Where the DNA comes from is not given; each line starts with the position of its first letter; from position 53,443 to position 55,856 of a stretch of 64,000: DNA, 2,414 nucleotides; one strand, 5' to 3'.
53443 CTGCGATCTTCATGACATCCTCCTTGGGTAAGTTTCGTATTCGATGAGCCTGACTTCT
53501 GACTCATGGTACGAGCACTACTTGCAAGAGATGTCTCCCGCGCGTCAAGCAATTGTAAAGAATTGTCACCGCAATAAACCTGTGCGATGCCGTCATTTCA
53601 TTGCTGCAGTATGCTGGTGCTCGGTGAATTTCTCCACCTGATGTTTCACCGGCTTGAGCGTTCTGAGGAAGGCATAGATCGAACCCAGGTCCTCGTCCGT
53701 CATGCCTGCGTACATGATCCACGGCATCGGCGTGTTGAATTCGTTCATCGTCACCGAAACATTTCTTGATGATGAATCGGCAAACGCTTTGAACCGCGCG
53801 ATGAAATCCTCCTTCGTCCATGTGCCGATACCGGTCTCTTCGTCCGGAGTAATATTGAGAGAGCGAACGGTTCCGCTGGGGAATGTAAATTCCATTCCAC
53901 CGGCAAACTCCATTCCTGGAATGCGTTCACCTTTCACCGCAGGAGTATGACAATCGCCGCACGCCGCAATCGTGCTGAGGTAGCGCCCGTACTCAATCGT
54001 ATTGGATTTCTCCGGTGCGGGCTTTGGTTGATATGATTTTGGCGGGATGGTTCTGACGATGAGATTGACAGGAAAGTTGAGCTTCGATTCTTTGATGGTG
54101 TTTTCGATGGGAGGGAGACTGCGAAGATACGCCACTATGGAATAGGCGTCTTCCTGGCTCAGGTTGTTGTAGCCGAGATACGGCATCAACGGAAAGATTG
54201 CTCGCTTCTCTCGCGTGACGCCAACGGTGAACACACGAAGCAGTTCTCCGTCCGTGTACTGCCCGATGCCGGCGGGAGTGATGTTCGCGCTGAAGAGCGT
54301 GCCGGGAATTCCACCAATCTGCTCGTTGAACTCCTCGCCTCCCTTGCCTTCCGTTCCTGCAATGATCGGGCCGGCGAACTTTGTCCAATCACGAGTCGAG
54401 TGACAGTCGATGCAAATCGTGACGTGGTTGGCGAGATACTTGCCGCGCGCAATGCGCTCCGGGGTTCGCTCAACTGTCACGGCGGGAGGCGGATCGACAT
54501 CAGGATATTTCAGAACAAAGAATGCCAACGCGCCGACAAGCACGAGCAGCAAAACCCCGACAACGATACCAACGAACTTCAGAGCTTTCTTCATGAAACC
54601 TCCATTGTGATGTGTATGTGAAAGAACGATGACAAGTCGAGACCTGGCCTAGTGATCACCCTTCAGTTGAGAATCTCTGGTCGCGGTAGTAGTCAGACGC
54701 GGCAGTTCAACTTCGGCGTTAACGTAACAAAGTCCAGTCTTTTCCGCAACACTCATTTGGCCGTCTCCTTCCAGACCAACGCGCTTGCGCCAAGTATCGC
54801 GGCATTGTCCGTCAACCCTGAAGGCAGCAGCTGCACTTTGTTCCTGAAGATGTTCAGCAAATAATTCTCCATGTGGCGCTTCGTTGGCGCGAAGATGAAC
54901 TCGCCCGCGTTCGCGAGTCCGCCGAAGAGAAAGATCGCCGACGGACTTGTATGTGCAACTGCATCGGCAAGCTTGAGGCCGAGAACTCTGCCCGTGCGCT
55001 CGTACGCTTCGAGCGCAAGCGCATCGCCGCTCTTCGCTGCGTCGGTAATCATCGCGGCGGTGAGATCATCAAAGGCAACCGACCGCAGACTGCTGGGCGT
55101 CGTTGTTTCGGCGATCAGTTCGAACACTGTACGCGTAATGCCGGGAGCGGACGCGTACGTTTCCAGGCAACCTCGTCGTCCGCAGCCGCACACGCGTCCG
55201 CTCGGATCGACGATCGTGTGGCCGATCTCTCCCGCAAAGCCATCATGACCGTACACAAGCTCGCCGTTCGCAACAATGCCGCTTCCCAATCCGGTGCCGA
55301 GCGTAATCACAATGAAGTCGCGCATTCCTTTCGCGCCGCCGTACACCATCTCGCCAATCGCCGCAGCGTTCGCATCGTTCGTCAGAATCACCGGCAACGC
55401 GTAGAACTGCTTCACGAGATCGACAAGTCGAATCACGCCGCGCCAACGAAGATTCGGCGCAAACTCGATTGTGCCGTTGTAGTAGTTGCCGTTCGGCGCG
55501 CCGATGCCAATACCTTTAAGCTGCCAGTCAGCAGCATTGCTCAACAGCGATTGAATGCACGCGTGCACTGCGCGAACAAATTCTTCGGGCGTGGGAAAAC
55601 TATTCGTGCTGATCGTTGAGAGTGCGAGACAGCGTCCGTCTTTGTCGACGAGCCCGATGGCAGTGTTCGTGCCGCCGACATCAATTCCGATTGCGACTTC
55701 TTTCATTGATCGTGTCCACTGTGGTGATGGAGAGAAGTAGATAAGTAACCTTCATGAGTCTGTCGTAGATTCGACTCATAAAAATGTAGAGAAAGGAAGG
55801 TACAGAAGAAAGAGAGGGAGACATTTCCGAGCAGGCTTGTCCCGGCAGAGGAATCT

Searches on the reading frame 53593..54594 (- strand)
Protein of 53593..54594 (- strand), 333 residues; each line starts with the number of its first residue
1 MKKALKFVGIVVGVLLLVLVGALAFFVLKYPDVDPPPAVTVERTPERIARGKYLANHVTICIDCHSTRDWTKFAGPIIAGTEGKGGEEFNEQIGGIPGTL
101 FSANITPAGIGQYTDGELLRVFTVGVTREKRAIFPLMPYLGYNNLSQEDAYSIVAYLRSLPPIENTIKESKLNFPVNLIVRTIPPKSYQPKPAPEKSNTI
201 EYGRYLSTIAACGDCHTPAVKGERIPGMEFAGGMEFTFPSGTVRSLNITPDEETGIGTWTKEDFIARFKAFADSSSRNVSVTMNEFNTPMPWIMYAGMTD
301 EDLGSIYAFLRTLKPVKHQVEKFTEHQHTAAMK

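Call 105: search_solved_structures(query=window:53593-54594:-, max_evalue=0.001)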
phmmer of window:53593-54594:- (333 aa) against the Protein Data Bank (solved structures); distinct sequences matched with E-value up to 0.001: 6.
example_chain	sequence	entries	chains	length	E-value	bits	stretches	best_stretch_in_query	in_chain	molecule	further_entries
8hdd_B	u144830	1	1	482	4.2e-24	88.4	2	200-319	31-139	Glucose dehydrogenase beta subunit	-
7w2j_C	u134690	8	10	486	5.6e-23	84.7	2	125-314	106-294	Fructose dehydrogenase cytochrome subunit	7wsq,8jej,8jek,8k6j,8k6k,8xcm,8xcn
8gy2_B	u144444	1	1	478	8.5e-22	80.8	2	199-319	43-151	Alcohol dehydrogenase (quinone), cytochrome c subunit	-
9x0q_B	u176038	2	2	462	8.9e-18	67.6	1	199-319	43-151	Alcohol dehydrogenase (quinone), cytochrome c subunit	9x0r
8gy3_A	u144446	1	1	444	3e-17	65.9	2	190-264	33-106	Cytochrome c subunit of aldehyde dehydrogenase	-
9jqa_C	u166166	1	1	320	2.6e-05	26.6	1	50-314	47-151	Fructose dehydrogenase cytochrome subunit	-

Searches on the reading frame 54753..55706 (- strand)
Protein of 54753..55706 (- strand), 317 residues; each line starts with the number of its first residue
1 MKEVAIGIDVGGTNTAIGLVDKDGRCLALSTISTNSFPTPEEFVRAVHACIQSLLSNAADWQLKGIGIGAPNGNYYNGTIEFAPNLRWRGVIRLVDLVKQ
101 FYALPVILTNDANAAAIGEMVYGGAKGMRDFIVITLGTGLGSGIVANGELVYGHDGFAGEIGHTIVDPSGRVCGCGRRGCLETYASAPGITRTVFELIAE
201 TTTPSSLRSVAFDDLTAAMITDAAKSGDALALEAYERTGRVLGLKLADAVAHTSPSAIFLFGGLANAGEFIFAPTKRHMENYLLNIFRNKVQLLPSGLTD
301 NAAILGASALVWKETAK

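Call 106: search_solved_structures(query=window:54753-55706:-, max_evalue=0.001)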
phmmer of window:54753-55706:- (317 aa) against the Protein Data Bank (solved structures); distinct sequences matched with E-value up to 0.001: 35.
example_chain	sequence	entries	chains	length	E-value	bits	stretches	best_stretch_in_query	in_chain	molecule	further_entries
3vgk_A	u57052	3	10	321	3.3e-52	180.7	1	4-310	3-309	Glucokinase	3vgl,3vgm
2qm1_A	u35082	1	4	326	7.8e-50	173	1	4-311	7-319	Glucokinase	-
2yhw_A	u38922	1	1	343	1.3e-33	119.7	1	5-313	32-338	BIFUNCTIONAL UDP-N-ACETYLGLUCOSAMINE 2-EPIMERASE/N-ACETYLMANNOSAMINE KINASE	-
3eo3_A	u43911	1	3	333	1.6e-33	119.4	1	5-313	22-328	Bifunctional UDP-N-acetylglucosamine 2-epimerase/N-acetylmannosamine kinase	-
2yhy_A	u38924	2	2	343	1.7e-33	119.3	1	5-313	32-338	BIFUNCTIONAL UDP-N-ACETYLGLUCOSAMINE 2-EPIMERASE/N-ACETYLMANNOSAMINE KINASE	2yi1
1z05_A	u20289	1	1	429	1.8e-29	106.1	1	100-309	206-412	transcriptional regulator, ROK family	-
5f7r_E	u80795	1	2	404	2.6e-29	105.5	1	15-311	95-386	Lmo0178 protein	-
5f7p_E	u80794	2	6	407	2.7e-29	105.5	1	15-311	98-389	Lmo0178 protein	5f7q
3r8e_A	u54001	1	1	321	3.2e-29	105.3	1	4-312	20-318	Hypothetical sugar kinase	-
3vov_A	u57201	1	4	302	7e-28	100.8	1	5-283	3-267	Glucokinase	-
2aa4_A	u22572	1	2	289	1.9e-27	99.4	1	5-310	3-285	Putative N-acetylmannosamine kinase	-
6jdc_A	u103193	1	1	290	1.2e-23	87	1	6-191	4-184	N-acetylmannosamine kinase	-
1z6r_A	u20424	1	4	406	3.2e-23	85.5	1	92-307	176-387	Mlc protein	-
3bp8_A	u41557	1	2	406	3.3e-23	85.5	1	92-307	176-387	Putative NAGC-like transcriptional regulator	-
9srt_D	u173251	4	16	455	4.4e-23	85.1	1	92-307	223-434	DNA-binding transcriptional repressor Mlc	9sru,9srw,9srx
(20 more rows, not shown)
